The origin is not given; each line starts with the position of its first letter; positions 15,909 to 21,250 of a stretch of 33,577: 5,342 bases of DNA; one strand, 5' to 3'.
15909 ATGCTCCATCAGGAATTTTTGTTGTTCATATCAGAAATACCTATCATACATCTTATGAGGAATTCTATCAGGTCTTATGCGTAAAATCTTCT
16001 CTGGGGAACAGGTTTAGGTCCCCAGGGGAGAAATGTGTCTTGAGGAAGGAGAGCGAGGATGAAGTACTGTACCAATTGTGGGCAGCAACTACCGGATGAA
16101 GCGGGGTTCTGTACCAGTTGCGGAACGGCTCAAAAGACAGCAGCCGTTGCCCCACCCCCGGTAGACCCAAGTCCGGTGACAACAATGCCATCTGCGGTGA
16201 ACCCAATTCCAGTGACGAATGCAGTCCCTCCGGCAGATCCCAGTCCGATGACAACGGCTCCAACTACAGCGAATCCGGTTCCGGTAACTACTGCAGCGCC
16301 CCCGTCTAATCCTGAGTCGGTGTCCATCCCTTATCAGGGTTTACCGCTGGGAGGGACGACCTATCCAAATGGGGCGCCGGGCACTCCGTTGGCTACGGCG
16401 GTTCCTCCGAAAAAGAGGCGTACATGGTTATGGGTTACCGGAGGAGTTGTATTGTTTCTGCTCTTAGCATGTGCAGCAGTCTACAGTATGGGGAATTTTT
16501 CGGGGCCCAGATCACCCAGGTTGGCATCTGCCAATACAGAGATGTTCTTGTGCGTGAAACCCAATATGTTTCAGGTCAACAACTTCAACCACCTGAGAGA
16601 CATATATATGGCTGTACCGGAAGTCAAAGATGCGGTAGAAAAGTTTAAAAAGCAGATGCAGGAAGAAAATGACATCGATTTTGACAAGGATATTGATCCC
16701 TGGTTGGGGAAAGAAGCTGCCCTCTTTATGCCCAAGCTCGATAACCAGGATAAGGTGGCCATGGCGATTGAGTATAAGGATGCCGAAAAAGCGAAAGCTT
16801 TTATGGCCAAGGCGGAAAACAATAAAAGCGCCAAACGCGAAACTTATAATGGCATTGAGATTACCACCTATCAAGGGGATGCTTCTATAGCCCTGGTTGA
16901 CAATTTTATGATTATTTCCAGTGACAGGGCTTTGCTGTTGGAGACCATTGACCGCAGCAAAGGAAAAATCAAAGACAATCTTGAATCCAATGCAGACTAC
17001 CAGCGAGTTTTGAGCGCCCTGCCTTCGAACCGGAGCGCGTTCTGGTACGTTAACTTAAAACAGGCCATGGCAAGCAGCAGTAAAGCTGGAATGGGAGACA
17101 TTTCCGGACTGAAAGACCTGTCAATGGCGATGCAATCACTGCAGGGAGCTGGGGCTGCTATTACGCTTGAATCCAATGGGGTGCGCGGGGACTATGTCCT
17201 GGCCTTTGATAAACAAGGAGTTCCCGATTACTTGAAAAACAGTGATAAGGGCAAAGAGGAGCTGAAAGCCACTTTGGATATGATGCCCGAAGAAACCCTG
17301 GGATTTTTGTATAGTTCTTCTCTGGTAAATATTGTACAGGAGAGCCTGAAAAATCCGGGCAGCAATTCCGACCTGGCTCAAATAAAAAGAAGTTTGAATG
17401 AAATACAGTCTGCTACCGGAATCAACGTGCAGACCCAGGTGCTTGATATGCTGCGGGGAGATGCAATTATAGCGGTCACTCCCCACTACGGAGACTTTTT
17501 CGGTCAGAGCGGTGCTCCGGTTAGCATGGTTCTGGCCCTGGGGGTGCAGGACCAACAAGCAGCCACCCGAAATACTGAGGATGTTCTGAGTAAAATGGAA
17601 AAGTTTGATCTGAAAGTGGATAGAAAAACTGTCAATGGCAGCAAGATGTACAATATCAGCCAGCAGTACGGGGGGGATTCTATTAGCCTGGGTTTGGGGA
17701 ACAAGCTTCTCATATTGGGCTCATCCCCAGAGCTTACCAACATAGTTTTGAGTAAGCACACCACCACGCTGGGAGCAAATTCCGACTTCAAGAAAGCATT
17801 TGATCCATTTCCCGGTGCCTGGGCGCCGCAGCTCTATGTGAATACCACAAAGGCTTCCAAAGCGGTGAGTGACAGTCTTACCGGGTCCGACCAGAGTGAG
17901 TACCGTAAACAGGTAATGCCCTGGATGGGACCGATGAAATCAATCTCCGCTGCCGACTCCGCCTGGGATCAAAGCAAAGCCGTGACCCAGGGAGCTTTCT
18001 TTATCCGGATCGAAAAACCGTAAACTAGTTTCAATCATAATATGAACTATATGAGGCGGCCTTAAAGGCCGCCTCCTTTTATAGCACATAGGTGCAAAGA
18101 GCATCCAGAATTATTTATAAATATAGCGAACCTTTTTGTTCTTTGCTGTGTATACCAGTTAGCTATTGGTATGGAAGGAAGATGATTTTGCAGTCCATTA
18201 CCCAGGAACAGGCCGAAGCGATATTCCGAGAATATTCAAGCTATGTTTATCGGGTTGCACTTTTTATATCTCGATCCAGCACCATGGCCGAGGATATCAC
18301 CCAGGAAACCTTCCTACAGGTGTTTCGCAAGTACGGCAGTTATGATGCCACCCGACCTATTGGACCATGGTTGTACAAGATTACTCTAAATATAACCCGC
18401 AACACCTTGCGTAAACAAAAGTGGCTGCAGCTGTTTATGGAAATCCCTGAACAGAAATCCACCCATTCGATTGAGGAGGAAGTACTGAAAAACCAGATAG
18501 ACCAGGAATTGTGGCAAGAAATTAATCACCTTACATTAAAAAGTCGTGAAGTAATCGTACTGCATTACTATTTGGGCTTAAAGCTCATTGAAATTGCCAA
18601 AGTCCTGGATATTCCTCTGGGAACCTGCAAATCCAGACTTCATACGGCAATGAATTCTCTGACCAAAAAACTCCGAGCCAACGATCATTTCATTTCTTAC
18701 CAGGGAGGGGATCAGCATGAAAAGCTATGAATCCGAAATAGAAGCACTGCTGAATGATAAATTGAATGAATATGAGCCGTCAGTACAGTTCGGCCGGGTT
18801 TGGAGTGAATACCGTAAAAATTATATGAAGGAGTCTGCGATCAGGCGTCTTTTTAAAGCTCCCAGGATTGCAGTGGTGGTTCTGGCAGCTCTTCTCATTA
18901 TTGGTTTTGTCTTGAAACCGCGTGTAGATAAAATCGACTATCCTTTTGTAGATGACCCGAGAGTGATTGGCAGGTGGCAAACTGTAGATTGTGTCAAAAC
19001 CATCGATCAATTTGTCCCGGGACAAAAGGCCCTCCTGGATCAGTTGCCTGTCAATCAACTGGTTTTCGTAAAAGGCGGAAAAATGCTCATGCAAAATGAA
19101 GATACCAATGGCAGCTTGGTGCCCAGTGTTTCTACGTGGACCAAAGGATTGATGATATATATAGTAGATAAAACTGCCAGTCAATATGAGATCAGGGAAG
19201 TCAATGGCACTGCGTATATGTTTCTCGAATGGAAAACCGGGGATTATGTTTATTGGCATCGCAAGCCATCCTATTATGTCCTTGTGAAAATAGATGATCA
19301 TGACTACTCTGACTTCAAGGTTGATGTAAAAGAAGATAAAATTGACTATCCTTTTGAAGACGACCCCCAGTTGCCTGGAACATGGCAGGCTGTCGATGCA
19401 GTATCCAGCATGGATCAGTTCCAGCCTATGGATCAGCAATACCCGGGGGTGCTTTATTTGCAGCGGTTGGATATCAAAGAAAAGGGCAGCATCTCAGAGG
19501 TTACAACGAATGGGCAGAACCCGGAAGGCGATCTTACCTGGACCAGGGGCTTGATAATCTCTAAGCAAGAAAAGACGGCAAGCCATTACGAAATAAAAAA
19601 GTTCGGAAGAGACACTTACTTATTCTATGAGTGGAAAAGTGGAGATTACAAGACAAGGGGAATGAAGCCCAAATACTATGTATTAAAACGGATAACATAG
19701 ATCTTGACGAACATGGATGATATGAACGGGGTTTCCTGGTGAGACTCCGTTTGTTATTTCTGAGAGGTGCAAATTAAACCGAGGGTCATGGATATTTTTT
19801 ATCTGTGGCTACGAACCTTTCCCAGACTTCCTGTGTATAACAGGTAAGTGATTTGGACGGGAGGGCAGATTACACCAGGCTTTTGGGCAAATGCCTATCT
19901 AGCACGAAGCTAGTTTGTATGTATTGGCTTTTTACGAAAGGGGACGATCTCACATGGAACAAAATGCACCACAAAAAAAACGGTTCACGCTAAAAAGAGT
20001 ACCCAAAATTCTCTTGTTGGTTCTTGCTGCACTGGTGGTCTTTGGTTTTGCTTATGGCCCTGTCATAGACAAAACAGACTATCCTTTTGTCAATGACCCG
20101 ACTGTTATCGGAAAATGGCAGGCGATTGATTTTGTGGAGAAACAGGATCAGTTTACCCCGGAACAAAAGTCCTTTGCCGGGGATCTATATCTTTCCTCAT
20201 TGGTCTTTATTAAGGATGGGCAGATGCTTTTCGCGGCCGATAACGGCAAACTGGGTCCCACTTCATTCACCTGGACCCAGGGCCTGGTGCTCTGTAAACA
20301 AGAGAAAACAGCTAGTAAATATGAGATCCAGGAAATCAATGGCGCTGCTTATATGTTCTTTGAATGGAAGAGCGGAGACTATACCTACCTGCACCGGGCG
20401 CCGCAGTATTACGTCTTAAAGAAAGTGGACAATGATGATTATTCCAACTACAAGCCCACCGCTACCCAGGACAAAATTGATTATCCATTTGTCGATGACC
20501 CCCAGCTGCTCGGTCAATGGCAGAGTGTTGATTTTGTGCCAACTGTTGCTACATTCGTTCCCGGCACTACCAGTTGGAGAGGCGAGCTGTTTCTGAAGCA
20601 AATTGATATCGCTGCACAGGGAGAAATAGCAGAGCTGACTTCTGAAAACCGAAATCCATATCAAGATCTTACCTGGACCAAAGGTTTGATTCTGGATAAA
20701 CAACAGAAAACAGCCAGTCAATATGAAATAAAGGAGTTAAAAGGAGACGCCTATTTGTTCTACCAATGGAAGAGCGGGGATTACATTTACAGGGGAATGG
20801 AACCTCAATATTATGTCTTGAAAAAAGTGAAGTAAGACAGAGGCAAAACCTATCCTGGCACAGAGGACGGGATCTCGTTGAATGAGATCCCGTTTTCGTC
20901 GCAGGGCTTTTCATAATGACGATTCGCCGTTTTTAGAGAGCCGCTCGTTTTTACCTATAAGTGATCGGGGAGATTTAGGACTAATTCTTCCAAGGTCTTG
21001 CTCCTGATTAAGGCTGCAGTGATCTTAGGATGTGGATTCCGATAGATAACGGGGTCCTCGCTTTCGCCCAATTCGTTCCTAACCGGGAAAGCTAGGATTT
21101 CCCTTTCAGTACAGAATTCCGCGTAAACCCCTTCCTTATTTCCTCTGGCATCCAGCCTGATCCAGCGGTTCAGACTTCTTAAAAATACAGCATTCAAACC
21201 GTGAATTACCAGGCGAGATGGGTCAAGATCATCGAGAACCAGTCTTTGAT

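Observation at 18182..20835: ECF sigma factor with an overlapping membrane protein and an orphan paralog sharing four copies of an unplaced roughly 125-aa extracytoplasmic domain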

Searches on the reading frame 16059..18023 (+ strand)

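Call 3: search_protein_families(library=pfam, proteins=[window:16059-18023:+], max_evalue=1)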
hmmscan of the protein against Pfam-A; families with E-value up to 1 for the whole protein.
window:16059-18023:+ (654 aa): 10 families
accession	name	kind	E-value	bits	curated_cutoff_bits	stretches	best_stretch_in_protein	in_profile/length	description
PF11832.13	DUF3352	-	4.7e-48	164.5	26.8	1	129-649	13-534/536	Protein of unknown function (DUF3352)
PF13240.11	Zn_Ribbon_1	-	1.5e-07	31.4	25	1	3-23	1-21/23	zinc-ribbon domain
PF12773.13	DZR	-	0.00093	19.7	27.3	1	4-26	1-23/45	Double zinc ribbon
PF13248.11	Zn_ribbon_3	-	0.002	18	27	1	1-23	2-24/26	zinc-ribbon domain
PF00147.23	Fibrinogen_C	-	0.024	14.9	22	1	213-335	74-180/221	Fibrinogen beta and gamma chains, C-terminal globular domain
PF24460.1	DUF7575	-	0.16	11.8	28.5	1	4-23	6-25/28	Domain of unknown function (DUF7575)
PF17032.10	Zn_ribbon_15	-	0.28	12.5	28.9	1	2-22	53-73/73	zinc-ribbon family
PF18912.6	DZR_2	-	0.38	11.1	27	1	3-26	23-47/56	Double zinc ribbon domain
PF14803.11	Zn_ribbon_Nudix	-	0.59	10.5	25.6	0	2-11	1-10/34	Nudix N-terminal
PF25095.1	C2H2-zf_KIN17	-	0.85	10.4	27.7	0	3-17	4-18/30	KIN17 C2H2-type zinc finger domain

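Call 4: search_protein_families(library=ncbifam, proteins=[window:16059-18023:+], max_evalue=1)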
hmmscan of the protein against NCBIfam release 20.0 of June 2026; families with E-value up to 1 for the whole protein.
window:16059-18023:+ (654 aa): 1 family
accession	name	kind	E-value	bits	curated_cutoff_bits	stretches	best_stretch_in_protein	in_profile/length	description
NF045510.1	4Cys_prefix_kin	domain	0.042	14.1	24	0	2-11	17-26/26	4-Cys prefix domain-containing protein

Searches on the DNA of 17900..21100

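Call 85: search_rna_families(source=window, start=17900, end=21100, threshold=evalue, max_evalue=1)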
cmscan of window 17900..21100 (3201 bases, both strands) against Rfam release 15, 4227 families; matches with E-value up to 1: 0.
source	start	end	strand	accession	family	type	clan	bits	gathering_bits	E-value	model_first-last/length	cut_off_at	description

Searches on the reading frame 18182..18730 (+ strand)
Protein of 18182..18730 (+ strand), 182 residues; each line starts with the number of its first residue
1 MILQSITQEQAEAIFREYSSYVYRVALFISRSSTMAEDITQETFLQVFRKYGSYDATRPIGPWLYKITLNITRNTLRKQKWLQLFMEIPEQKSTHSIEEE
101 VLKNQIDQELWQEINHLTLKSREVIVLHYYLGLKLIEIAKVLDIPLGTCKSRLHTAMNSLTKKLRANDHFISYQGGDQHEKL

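Call 3: search_protein_families(library=pfam, proteins=[window:18182-18730:+], max_evalue=1)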
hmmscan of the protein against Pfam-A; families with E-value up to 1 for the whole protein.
window:18182-18730:+ (182 aa): 6 families
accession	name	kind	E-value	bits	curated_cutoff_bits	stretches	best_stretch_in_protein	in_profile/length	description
PF04542.20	Sigma70_r2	-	2.8e-13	49.9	24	1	15-81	2-70/71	Sigma-70 region 2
PF08281.18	Sigma70_r4_2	-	1.5e-12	47.4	25.7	1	108-158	2-52/54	Sigma-70, region 4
PF04545.22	Sigma70_r4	-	8.6e-09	35.2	24.1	1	115-160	3-48/50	Sigma-70, region 4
PF07638.17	Sigma70_ECF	-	0.093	13.1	21.1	1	106-164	126-183/185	ECF sigma factor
PF13384.12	HTH_23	-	0.11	12.7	24.6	0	122-150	7-35/50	Homeodomain-like domain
PF02487.23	CLN3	-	0.94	8.9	31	1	7-46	268-309/395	CLN3 protein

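Call 4: search_protein_families(library=ncbifam, proteins=[window:18182-18730:+], max_evalue=1)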
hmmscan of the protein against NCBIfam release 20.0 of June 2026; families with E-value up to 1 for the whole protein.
window:18182-18730:+ (182 aa): 100 families (the best 25 are shown)
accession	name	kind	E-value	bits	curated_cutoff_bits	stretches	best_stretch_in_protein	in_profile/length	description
NF009195.0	PRK12543.1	subfamily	5.6e-30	104.3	197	1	7-171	18-185/192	RNA polymerase sigma factor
NF006930.0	PRK09415.1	subfamily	5.9e-28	97.9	198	1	9-166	16-177/179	RNA polymerase factor sigma C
NF007216.0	PRK09638.1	equivalog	9.5e-27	93.9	194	1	12-168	21-178/180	RNA polymerase sigma factor SigY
NF007223.0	PRK09641.1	equivalog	2.3e-26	92.8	209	1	14-166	23-186/187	RNA polymerase sigma factor SigW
TIGR02937.1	sigma70-ECF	superfamily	2.3e-26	92.4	42.9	1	10-164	2-165/165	sigma-70 family RNA polymerase sigma factor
TIGR02950.1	SigM_subfam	subfamily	7.9e-26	90.8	147.95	1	12-164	3-158/159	RNA polymerase sigma factor, SigM family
TIGR02948.1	SigW_bacill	equivalog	1.1e-23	84.3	243.1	1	14-165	23-185/187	RNA polymerase sigma factor SigW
TIGR02983.1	SigE-fam_strep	subfamily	1.1e-23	83.9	141.55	1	7-165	4-159/162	SigE family RNA polymerase sigma factor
NF009171.0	PRK12518.1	equivalog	6.1e-23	81.6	208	1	12-165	30-185/191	RNA polymerase sigma factor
NF008888.0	PRK11922.1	equivalog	6.6e-23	81.5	204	1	9-165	30-197/231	RNA polymerase sigma factor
NF007227.0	PRK09645.1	subfamily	1.8e-22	80.1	202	1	8-165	12-171/177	sigma-70 family RNA polymerase sigma factor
TIGR02985.1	Sig70_bacteroi1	subfamily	2e-22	80.1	126.4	1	12-164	4-162/162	RNA polymerase sigma-70 factor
NF009172.0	PRK12519.1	subfamily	6.9e-22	77.9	222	1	13-167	33-192/194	RNA polymerase sigma factor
NF008891.0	PRK11924.1-5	subfamily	7.6e-22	78.2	259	1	9-164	3-163/171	RNA polymerase sigma factor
NF009174.0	PRK12522.1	equivalog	1.2e-21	77.4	217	1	9-165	3-168/175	RNA polymerase sigma factor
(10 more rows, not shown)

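Call 37: find_homologous_proteins(query=window:18182-18730:+, max_evalue=1e-20)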
Query window:18182-18730:+ (182 aa): 186 proteins with E <= 1e-20 among 293 candidates; the best 120 are listed.
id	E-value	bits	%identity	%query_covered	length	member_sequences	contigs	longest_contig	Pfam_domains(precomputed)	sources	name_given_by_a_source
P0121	2.7e-113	393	99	99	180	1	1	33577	PF04545.23,PF04542.21,PF08281.19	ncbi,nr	ncbi:MAG TPA: sigma-70 family RNA polymerase sigma factor [Syntrophomonadaceae bacterium]|nr:sigma-7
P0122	7.4e-72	259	65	99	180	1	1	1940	PF04545.23,PF04542.21,PF08281.19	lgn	-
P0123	9.7e-72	258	63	99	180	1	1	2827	PF04545.23,PF04542.21,PF08281.19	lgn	-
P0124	3.0e-71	257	65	96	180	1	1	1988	PF04545.23,PF04542.21,PF08281.19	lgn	-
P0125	7.0e-71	255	66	95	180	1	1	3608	PF04545.23,PF04542.21,PF08281.19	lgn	-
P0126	1.2e-70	255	63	99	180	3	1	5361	PF04545.23,PF04542.21,PF08281.19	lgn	-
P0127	4.7e-69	249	64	96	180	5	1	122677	PF04545.23,PF04542.21,PF08281.19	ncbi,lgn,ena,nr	ncbi:MAG: RNA polymerase subunit sigma-70 [Firmicutes bacterium HGW-Firmicutes-15]|nr:MAG: RNA polym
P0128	7.1e-69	249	65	96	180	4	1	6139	PF04545.23,PF04542.21,PF08281.19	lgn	-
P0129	1.9e-67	244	62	96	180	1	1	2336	PF04545.23,PF04542.21,PF08281.19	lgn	-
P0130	2.2e-67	244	58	96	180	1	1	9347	PF04545.23,PF04542.21,PF08281.19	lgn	-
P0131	4.7e-67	243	58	99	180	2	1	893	PF04545.23,PF04542.21,PF08281.19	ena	-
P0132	5.2e-67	243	63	96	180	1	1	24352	PF04545.23,PF04542.21,PF08281.19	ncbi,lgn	ncbi:MAG: RNA polymerase sigma factor [Syntrophomonas sp.]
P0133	1.0e-66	242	58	98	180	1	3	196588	PF04545.23,PF04542.21,PF08281.19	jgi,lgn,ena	-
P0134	1.4e-66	241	62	95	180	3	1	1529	PF04545.23,PF04542.21,PF08281.19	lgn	-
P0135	2.4e-66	241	61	98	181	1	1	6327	PF04545.23,PF04542.21,PF08281.19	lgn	-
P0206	3.5e-57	211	53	98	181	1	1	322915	PF04545.23,PF04542.21,PF08281.19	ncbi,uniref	ncbi:RNA polymerase sigma factor [Heyndrickxia sp. NPDC080065]|uniref:RNA polymerase sigma factor n=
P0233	7.0e-54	200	49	97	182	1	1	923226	PF04545.23,PF04542.21,PF08281.19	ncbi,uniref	ncbi:RNA polymerase sigma factor [Cohnella soli]|uniref:RNA polymerase sigma factor n=1 Tax=Cohnella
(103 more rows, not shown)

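Call 73: find_encoding_contigs(protein=P0206, flank=3000, max_places=2)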
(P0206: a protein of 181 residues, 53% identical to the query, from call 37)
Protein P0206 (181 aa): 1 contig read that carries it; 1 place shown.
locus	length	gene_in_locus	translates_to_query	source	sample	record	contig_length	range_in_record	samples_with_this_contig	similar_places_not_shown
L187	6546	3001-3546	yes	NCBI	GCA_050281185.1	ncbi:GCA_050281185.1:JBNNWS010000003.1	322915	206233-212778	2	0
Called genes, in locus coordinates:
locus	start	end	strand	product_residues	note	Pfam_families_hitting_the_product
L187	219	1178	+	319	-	PF00291:PALP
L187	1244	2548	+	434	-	PF00144:Beta-lactamase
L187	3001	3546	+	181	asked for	PF04542:Sigma70_r2, PF08281:Sigma70_r4_2, PF04545:Sigma70_r4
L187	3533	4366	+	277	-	-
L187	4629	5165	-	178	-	PF13302:Acetyltransf_3, PF00583:Acetyltransf_1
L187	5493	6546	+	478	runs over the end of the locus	PF19077:Big_13 (faint), PF17936:Big_6, PF13529:Peptidase_C39_2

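Call 74: find_encoding_contigs(protein=P0233, flank=3000, max_places=2)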
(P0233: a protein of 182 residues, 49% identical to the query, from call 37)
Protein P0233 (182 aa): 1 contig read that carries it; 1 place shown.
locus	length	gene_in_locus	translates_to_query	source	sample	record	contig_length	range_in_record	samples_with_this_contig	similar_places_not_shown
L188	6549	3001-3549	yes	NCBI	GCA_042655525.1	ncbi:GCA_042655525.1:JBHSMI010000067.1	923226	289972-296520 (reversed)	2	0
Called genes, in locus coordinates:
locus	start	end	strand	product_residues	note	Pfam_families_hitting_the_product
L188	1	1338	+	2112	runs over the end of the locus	PF07581:Glug (faint), PF05506:PLipase_C_C (faint), PF16410:DUF5018 (weak), PF19755:DUF6242 (faint), PF22243:DUF5018-rel (faint), PF16410:DUF5018 (weak), PF00395:SLH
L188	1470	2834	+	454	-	PF00270:DEAD, PF04851:ResIII, PF00271:Helicase_C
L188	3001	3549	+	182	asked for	PF04542:Sigma70_r2, PF08281:Sigma70_r4_2, PF04545:Sigma70_r4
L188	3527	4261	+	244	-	-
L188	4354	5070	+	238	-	PF00072:Response_reg, PF00486:Trans_reg_C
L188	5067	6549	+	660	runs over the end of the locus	PF00672:HAMP, PF00512:HisKA, PF02518:HATPase_c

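Call 79: search_protein_families(library=pfam, proteins=[L187:3533-4366:+, L188:3527-4261:+], max_evalue=0.1)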
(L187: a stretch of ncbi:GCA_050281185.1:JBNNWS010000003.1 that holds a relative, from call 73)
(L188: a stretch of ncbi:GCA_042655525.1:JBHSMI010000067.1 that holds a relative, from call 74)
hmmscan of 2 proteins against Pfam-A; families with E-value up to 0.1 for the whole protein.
L187:3533-4366:+ (277 aa): 1 family
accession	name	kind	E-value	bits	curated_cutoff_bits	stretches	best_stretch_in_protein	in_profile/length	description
PF12698.13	ABC2_membrane_3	-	0.056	13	31.6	1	57-136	6-73/347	ABC-2 family transporter protein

L188:3527-4261:+ (244 aa): 0 families
